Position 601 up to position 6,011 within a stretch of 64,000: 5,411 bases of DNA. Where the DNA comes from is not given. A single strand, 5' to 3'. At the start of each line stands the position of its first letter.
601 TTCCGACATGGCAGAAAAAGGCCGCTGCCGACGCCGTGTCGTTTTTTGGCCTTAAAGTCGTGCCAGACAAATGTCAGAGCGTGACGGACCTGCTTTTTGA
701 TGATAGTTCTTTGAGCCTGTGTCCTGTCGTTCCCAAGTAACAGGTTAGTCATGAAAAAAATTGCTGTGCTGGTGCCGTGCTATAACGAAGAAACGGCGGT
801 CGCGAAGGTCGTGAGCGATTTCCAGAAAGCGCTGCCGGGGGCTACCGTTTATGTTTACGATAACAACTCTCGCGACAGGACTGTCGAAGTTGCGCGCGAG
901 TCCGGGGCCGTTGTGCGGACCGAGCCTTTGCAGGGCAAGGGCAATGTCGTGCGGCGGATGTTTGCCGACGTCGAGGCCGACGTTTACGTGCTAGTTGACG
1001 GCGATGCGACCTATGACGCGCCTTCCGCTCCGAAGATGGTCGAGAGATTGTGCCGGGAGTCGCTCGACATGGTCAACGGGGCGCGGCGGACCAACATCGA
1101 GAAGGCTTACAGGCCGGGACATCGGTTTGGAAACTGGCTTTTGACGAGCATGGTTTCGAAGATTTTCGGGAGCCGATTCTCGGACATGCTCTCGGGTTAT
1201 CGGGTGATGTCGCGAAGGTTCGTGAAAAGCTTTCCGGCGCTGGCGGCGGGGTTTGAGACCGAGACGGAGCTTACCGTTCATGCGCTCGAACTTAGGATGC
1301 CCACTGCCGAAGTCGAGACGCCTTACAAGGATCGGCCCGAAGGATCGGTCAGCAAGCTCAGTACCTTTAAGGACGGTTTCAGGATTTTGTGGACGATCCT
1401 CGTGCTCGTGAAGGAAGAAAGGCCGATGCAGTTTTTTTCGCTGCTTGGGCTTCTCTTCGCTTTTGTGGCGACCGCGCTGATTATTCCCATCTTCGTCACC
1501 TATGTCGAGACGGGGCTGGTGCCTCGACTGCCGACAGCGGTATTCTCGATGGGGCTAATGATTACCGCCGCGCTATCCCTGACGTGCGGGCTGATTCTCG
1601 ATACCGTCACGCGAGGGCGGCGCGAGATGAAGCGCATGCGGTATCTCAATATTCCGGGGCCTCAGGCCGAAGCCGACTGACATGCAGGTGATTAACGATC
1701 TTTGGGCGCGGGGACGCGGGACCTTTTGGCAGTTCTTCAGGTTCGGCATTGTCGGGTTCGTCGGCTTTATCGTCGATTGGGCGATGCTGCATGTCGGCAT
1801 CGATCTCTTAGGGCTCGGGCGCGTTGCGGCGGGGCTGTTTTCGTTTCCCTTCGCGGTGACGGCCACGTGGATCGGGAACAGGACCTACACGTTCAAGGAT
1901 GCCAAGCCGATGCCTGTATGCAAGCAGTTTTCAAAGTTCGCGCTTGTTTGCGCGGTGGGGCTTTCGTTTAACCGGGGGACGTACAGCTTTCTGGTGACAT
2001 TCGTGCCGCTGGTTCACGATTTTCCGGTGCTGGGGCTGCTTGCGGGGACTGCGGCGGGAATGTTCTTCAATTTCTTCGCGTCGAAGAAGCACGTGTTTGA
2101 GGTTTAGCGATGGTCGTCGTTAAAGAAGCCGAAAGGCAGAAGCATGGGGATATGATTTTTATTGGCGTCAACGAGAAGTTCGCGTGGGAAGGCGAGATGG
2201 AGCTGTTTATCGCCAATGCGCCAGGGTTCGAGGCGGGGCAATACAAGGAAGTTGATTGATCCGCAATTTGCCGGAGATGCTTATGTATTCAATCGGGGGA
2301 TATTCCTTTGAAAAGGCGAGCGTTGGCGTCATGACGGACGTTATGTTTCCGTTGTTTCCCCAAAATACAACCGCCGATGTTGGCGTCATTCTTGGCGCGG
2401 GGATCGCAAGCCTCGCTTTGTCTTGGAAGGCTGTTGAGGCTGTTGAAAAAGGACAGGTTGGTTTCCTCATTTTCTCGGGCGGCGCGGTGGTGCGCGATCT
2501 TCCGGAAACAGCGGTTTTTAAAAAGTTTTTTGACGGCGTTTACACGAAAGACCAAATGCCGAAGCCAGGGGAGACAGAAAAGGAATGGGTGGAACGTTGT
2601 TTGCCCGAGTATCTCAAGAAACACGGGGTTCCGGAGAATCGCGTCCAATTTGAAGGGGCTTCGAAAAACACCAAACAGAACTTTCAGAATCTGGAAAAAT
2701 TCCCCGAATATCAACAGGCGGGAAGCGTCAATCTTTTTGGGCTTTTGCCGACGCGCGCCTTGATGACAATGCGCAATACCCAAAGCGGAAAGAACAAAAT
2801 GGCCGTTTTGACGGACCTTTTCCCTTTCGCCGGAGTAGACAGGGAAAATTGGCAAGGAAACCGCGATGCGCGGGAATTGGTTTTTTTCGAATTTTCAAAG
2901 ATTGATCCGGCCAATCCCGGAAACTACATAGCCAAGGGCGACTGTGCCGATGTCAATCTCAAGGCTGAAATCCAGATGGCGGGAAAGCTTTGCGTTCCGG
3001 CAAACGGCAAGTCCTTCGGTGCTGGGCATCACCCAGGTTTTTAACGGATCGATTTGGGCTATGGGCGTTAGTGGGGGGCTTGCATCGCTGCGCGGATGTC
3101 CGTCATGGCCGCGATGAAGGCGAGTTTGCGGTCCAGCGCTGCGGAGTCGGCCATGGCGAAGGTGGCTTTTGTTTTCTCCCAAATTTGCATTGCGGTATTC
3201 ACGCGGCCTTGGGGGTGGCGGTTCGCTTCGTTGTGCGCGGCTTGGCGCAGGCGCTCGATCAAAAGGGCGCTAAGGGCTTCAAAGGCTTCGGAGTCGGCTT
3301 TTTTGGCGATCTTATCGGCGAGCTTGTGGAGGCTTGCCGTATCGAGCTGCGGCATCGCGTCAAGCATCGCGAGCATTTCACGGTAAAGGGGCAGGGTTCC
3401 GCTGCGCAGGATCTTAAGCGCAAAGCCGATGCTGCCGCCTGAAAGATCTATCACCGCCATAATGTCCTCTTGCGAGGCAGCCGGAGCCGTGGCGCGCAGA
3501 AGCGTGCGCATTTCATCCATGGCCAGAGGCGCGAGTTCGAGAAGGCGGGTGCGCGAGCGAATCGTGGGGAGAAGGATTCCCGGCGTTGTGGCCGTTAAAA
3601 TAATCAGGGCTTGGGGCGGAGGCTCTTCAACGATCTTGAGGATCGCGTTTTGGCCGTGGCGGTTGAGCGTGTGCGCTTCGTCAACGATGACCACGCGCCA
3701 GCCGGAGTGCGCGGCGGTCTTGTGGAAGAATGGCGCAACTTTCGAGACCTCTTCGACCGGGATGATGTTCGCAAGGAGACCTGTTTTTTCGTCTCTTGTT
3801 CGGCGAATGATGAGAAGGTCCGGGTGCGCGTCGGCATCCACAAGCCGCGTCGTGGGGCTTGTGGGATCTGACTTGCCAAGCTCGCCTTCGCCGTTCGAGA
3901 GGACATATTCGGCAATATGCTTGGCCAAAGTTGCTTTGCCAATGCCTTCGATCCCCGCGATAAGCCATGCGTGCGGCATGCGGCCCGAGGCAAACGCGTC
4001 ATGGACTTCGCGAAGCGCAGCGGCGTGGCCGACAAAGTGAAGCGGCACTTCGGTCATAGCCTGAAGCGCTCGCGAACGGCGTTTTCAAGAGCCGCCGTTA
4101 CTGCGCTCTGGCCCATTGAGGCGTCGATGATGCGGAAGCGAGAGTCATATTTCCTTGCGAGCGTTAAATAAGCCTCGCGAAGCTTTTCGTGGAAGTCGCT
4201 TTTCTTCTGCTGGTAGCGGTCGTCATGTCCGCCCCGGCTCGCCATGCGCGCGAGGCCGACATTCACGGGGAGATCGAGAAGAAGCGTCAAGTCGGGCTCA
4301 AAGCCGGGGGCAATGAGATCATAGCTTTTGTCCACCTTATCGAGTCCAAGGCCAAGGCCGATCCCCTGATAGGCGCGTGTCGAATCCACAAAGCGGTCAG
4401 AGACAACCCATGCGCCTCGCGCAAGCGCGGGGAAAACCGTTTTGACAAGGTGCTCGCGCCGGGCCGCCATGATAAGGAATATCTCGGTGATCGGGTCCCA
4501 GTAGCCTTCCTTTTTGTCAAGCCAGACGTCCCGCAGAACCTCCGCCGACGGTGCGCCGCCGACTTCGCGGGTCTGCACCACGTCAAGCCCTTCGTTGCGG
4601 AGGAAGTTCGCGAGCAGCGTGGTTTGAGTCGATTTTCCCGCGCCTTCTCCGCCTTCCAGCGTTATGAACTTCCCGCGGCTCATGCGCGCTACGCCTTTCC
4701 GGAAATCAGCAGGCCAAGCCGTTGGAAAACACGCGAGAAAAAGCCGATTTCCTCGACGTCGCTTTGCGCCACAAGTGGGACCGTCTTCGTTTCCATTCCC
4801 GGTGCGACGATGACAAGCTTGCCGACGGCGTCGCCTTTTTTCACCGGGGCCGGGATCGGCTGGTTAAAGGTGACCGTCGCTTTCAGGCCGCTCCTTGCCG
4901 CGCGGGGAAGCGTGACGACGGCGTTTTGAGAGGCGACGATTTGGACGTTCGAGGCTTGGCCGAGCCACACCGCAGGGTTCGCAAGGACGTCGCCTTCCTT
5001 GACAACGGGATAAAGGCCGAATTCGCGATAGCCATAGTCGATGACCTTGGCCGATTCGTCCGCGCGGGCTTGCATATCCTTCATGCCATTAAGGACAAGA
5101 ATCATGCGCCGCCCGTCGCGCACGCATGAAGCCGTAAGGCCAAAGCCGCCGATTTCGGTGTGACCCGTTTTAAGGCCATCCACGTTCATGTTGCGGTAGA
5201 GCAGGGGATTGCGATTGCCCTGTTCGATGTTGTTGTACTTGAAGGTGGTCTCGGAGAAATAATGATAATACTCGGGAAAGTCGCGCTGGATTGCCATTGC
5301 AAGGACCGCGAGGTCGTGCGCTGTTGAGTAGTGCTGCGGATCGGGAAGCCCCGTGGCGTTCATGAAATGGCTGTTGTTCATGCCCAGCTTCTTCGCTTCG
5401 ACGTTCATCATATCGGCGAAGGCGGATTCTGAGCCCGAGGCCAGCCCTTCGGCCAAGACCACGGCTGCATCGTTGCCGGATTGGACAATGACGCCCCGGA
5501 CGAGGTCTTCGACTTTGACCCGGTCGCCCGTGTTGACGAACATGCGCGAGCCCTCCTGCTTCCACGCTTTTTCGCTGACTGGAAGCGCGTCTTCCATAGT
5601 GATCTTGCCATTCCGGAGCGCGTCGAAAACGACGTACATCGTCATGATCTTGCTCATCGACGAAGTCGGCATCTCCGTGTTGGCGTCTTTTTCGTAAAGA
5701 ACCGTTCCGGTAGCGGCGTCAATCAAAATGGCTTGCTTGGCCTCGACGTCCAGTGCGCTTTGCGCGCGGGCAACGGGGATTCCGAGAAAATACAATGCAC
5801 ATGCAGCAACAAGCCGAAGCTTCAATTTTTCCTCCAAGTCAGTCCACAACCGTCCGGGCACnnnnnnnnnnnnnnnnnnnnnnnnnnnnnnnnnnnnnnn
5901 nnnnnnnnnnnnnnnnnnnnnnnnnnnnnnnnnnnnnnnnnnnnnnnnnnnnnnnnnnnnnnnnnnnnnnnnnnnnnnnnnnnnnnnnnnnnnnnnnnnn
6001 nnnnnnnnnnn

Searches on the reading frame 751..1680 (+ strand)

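Call 63: search_protein_families(library=pfam, proteins=[window:751-1680:+], max_evalue=0.00001)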
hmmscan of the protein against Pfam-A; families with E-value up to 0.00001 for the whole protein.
window:751-1680:+ (309 aa): 2 families
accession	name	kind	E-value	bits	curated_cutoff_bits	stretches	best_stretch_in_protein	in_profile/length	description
PF00535.33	Glycos_transf_2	-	2.4e-14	54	23.3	1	6-157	2-163/168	Glycosyl transferase family 2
PF13641.12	Glyco_tranf_2_3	-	4.5e-08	33.8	27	1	4-114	3-125/230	Glycosyltransferase like family 2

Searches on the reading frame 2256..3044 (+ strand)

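Call 63: search_protein_families(library=pfam, proteins=[window:2256-3044:+], max_evalue=0.00001)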
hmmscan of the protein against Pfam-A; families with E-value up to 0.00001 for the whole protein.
window:2256-3044:+ (262 aa): 1 family
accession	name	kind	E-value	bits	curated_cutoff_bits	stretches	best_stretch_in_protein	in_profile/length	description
PF02698.23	DUF218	-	3.4e-07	30.7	27.6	1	41-150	1-80/133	DUF218 domain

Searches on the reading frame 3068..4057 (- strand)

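Call 63: search_protein_families(library=pfam, proteins=[window:3068-4057:-], max_evalue=0.00001)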
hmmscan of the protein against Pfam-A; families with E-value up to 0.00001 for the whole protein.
window:3068-4057:- (329 aa): 2 families
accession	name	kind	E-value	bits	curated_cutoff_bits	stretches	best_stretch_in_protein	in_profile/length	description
PF13177.12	DNA_pol3_delta2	-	2.8e-35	122.1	27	1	11-178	2-160/161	DNA polymerase III, delta subunit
PF00004.35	AAA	-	1.8e-06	28.8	21.2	0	32-170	2-123/131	ATPase family associated with various cellular activities (AAA)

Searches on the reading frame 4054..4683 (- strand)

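Call 63: search_protein_families(library=pfam, proteins=[window:4054-4683:-], max_evalue=0.00001)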
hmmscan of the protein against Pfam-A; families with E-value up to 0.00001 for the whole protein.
window:4054-4683:- (209 aa): 1 family
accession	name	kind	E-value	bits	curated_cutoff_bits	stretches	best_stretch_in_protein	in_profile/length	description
PF02223.23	Thymidylate_kin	-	1e-41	143.1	27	1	9-195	1-181/185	Thymidylate kinase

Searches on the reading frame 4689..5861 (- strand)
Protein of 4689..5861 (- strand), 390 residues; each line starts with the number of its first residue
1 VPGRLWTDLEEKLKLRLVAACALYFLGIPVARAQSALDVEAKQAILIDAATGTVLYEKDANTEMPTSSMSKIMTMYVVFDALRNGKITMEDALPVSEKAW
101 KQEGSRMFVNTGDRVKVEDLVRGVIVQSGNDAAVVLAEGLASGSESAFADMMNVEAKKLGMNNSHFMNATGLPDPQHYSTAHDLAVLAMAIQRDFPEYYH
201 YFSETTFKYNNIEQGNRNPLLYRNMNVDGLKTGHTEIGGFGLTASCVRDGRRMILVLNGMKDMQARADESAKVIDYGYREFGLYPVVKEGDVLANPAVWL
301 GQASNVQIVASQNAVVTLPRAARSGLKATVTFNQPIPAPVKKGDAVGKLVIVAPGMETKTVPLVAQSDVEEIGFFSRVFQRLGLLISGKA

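Call 63: search_protein_families(library=pfam, proteins=[window:4689-5861:-], max_evalue=0.00001)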
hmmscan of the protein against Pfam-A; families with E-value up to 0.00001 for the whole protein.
window:4689-5861:- (390 aa): 3 families
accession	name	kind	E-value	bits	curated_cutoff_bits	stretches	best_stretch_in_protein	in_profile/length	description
PF00768.25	Peptidase_S11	-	3.1e-74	249.9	27.6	1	33-257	4-234/239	D-alanyl-D-alanine carboxypeptidase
PF07943.18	PBP5_C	-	1.1e-18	67.6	21.2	1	283-371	3-91/91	Penicillin-binding protein 5, C-terminal domain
PF13354.11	Beta-lactamase2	-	2.3e-12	47.2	22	1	48-192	6-147/214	Beta-lactamase enzyme family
